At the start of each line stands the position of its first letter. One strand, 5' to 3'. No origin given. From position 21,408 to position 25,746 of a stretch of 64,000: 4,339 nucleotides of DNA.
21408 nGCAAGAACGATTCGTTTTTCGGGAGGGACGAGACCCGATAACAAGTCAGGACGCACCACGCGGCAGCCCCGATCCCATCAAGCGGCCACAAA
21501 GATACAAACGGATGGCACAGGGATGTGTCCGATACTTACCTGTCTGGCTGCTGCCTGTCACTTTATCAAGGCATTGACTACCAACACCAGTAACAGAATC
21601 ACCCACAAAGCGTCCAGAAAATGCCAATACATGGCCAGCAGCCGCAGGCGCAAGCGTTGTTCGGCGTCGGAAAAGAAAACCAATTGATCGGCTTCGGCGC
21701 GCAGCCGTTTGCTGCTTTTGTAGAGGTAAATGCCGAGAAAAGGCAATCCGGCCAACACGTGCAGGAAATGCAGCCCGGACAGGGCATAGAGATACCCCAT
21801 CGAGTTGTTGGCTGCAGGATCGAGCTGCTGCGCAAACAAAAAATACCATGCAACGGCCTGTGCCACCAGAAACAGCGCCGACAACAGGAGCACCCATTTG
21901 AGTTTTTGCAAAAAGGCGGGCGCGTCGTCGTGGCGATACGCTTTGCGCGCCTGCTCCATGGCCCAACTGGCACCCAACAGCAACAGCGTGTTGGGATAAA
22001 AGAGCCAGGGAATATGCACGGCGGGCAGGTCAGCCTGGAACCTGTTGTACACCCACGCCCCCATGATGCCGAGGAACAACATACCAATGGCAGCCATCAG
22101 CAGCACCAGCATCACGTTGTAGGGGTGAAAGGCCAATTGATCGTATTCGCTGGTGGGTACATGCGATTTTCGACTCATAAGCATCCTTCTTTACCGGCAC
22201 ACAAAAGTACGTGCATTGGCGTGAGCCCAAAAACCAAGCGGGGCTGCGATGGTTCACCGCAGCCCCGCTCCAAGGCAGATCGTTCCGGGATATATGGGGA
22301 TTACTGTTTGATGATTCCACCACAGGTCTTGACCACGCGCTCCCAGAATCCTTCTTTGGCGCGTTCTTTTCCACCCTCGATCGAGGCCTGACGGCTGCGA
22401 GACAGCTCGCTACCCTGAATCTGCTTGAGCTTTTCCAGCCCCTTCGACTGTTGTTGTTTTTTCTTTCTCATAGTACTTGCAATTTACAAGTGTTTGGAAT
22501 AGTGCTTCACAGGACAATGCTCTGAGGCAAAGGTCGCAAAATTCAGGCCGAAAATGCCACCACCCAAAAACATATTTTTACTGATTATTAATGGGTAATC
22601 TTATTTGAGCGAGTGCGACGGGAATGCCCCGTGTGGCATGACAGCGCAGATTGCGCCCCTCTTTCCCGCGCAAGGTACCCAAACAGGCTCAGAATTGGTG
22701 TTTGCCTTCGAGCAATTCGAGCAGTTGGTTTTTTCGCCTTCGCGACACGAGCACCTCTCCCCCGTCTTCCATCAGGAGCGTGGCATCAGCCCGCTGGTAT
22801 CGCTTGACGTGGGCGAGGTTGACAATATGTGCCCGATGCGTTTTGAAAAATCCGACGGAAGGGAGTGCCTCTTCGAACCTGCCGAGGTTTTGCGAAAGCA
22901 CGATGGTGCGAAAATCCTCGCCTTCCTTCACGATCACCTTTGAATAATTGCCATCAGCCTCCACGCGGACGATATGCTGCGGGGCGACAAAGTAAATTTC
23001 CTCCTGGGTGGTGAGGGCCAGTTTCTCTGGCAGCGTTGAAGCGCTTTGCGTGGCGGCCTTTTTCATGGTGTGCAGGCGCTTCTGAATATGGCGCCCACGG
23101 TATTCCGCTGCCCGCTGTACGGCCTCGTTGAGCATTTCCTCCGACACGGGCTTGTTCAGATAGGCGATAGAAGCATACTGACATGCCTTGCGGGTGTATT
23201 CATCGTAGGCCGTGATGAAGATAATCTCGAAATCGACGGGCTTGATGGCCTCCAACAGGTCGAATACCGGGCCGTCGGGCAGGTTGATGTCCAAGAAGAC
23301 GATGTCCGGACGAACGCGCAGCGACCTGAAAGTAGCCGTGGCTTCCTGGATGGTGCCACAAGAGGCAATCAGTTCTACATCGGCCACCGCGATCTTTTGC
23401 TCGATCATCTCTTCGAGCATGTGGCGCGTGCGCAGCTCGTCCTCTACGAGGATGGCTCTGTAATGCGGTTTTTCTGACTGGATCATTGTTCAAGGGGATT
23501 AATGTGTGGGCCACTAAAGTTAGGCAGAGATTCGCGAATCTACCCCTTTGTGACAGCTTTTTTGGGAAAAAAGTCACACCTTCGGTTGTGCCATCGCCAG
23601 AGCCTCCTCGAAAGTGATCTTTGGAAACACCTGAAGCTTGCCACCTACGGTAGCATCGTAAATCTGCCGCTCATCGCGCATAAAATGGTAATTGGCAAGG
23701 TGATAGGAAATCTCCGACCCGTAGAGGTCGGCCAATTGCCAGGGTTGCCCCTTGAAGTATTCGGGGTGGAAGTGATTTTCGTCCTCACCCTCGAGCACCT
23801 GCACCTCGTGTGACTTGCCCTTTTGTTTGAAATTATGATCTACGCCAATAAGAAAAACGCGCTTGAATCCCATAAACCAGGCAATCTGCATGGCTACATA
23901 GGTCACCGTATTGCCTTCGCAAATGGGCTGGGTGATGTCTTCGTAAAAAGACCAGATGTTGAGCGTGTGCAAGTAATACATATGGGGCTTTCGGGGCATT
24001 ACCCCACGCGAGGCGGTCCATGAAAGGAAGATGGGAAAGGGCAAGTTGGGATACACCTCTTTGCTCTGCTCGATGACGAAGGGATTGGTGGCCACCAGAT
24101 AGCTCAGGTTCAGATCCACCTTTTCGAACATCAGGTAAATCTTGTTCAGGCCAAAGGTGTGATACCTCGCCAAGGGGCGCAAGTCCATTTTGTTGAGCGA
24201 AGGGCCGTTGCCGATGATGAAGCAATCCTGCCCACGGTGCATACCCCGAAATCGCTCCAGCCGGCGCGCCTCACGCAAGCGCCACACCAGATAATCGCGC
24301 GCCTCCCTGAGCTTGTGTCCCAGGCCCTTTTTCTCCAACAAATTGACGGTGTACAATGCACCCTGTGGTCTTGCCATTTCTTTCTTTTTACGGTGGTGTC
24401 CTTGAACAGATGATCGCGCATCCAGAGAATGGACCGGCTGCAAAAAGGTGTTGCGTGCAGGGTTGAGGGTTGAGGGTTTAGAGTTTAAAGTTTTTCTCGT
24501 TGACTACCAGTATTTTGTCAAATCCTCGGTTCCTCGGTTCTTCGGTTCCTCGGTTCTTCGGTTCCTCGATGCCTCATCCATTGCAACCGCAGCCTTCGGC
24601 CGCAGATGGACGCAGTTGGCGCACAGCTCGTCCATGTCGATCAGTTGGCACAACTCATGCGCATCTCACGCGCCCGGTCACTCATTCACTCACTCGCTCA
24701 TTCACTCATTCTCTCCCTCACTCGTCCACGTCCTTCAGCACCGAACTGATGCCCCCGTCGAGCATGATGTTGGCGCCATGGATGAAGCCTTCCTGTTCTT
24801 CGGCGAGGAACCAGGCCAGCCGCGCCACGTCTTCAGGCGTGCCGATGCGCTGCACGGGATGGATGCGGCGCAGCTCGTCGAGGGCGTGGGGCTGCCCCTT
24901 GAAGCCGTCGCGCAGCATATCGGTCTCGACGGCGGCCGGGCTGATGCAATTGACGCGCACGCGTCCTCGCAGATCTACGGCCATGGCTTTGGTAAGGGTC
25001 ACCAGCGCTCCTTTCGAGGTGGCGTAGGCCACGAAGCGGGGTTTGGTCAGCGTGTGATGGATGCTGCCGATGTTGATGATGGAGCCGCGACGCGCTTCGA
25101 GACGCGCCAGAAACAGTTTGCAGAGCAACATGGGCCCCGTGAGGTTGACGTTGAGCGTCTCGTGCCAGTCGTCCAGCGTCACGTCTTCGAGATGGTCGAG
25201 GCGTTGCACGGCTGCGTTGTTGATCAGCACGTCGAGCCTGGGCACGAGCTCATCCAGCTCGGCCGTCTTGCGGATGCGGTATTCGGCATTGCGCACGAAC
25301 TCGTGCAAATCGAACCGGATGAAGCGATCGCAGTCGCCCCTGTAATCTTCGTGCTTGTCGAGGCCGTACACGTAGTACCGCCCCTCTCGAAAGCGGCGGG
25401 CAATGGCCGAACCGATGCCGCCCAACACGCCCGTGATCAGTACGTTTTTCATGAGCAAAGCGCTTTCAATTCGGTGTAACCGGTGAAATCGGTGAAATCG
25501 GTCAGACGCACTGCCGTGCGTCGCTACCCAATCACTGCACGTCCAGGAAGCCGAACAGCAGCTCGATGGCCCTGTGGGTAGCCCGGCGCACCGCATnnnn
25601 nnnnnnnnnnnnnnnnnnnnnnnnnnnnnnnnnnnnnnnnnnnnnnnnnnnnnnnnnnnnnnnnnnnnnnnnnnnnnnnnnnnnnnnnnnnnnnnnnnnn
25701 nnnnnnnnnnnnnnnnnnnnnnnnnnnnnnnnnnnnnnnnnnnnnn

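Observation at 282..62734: About half of all intergenic gaps are built from one shuffled kit of short repeat modules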

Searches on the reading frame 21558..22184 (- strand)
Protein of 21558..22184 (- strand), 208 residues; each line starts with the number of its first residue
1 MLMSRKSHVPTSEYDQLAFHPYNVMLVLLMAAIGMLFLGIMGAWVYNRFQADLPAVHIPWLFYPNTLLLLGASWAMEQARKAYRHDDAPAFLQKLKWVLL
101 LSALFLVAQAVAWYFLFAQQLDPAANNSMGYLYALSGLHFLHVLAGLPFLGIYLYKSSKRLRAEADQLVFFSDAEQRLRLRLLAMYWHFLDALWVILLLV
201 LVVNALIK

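Call 11: search_protein_families(library=pfam, proteins=[window:21558-22184:-])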
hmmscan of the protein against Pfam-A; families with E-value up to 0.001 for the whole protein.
window:21558-22184:- (208 aa): 1 family
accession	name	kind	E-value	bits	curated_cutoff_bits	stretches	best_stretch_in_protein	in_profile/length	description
PF00510.24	COX3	-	3.4e-07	30.8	23.8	1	58-201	126-253/258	Cytochrome c oxidase subunit III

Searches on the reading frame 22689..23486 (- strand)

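Call 11: search_protein_families(library=pfam, proteins=[window:22689-23486:-])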
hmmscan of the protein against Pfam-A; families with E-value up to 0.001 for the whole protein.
window:22689-23486:- (265 aa): 2 families
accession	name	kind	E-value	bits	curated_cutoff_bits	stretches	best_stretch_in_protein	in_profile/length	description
PF04397.21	LytTR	-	1.1e-16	61.3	22.6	1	163-259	2-97/98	LytTr DNA-binding domain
PF00072.30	Response_reg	-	2.3e-11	44.3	30.2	1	12-124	2-111/111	Response regulator receiver domain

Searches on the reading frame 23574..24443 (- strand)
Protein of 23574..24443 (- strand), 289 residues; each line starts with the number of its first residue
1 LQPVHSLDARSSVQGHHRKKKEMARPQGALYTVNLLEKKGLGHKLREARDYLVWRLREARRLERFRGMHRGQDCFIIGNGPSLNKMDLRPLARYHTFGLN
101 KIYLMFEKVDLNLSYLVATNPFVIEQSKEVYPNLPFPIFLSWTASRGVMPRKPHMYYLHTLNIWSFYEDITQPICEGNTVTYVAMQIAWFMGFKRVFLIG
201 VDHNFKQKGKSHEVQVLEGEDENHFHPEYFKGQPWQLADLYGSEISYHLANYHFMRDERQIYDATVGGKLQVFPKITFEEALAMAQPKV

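Call 11: search_protein_families(library=pfam, proteins=[window:23574-24443:-])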
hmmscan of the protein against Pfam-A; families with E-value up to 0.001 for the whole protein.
window:23574-24443:- (289 aa): 1 family
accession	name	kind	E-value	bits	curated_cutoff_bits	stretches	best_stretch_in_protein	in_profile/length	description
PF01973.23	MptE-like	-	2.3e-09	37.7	34.6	1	62-207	15-170/171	6-hydroxymethylpterin diphosphokinase MptE-like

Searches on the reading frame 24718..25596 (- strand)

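Call 11: search_protein_families(library=pfam, proteins=[window:24718-25596:-])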
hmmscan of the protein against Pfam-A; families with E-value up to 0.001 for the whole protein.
window:24718-25596:- (292 aa): 3 families
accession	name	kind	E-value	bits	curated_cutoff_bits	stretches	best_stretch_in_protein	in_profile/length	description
PF13561.12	adh_short_C2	-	9.9e-46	156.6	27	1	56-283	1-235/236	Enoyl-(Acyl carrier protein) reductase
PF00106.31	adh_short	-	1.2e-35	123.2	26.6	1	50-230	1-189/195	short chain dehydrogenase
PF01370.27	Epimerase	-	4.6e-05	23.4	20.9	1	52-164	1-104/240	NAD dependent epimerase/dehydratase family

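Call 93: search_protein_families(library=pfam, max_evalue=0.01, proteins=[L020:566-1381:-, L021:7390-7854:+, L021:7939-8367:+])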
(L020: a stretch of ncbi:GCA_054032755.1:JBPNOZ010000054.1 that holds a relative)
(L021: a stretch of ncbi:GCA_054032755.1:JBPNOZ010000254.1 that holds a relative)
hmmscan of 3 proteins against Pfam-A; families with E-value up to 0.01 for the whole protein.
L020:566-1381:- (271 aa): 0 families

L021:7390-7854:+ (154 aa): 0 families

L021:7939-8367:+ (143 aa): 0 families
